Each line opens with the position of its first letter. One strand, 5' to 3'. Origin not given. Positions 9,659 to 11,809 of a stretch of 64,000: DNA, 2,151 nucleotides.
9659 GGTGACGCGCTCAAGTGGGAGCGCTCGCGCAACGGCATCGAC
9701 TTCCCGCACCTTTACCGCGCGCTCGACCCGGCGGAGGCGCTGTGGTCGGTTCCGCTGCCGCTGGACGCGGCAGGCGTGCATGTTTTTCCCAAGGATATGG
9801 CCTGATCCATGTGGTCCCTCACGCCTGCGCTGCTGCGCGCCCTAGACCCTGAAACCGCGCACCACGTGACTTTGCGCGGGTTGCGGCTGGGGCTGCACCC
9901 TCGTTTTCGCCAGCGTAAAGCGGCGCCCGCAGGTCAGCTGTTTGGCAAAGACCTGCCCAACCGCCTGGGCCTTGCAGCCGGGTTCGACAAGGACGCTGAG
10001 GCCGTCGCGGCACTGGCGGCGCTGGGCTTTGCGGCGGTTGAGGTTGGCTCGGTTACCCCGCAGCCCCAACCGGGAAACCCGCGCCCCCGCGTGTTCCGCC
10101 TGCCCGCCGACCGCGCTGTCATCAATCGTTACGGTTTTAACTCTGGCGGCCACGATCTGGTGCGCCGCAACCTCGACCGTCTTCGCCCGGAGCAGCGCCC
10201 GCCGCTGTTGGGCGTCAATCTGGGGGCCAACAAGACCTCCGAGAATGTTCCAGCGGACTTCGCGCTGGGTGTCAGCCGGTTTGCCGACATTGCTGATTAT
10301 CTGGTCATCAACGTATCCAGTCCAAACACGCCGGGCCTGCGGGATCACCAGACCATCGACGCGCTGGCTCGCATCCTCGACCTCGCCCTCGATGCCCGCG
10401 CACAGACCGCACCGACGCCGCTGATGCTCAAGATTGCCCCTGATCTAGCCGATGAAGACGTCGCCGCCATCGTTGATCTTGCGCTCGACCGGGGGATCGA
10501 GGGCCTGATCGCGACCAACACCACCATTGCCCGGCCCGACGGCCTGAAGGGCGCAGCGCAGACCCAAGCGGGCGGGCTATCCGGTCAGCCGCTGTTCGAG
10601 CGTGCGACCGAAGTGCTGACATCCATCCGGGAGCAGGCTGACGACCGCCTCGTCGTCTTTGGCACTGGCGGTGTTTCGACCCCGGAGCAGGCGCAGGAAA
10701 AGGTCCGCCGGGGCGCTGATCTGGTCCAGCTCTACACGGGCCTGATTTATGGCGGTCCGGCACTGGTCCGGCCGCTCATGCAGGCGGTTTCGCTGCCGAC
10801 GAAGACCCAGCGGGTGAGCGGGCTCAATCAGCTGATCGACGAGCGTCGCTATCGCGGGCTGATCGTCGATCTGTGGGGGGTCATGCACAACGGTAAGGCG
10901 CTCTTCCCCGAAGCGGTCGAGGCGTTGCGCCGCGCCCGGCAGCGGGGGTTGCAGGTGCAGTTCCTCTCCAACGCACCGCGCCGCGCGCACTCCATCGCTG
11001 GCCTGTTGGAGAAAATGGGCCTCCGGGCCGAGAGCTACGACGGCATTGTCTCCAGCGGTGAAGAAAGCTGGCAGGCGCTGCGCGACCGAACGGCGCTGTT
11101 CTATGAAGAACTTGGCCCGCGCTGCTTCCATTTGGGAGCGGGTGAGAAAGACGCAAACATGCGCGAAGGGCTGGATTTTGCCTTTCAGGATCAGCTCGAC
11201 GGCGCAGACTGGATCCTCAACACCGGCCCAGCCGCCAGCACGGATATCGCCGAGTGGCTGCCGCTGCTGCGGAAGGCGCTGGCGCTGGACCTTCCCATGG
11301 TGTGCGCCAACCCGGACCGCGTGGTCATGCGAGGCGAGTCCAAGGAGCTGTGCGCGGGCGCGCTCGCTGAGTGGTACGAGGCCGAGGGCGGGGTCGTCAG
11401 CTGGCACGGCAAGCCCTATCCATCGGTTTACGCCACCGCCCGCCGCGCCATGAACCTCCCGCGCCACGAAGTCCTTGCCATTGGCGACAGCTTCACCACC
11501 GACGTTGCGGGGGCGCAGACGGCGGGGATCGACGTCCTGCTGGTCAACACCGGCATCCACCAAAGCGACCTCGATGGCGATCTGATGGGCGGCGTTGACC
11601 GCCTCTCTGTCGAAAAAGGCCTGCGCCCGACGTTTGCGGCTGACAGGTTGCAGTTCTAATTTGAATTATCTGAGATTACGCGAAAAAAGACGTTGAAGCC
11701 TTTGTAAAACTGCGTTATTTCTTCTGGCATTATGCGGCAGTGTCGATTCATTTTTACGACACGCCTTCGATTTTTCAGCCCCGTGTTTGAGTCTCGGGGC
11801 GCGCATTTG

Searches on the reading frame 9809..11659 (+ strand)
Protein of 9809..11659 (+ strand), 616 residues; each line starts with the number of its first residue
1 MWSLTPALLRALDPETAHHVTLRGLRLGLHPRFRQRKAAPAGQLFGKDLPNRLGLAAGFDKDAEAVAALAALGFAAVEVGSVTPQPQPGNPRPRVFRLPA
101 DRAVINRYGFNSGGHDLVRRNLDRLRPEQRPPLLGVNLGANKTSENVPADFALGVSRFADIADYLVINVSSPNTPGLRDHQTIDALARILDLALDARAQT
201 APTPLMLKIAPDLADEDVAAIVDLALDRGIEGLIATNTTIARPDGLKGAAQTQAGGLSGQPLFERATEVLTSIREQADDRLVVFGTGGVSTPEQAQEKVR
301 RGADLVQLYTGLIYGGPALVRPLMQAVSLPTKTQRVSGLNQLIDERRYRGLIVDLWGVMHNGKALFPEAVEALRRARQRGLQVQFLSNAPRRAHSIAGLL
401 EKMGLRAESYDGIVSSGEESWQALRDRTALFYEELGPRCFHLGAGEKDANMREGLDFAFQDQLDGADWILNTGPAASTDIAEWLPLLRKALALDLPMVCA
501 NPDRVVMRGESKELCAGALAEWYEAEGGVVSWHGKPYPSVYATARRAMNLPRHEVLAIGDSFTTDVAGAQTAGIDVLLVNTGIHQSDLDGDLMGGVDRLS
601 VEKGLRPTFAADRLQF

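Call 36: search_protein_families(library=pfam, proteins=[window:9809-11659:+], max_evalue=0.00001)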
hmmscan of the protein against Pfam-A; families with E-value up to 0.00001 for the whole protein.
window:9809-11659:+ (616 aa): 5 families
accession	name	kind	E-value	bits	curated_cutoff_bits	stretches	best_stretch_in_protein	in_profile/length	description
PF01180.27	DHO_dh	-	1.5e-73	248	27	1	43-325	5-285/291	Dihydroorotate dehydrogenase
PF13242.12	Hydrolase_like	-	6.2e-15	55.3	22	1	534-587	3-56/75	HAD-hyrolase-like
PF13344.12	Hydrolase_6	-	2.4e-14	53.6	27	1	352-446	2-90/101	Haloacid dehalogenase-like hydrolase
PF00702.32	Hydrolase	-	6.1e-13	50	26.4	1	527-573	147-191/191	haloacid dehalogenase-like hydrolase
PF13419.12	HAD_2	-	7.3e-06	26.7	23.8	0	533-579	133-178/178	Haloacid dehalogenase-like hydrolase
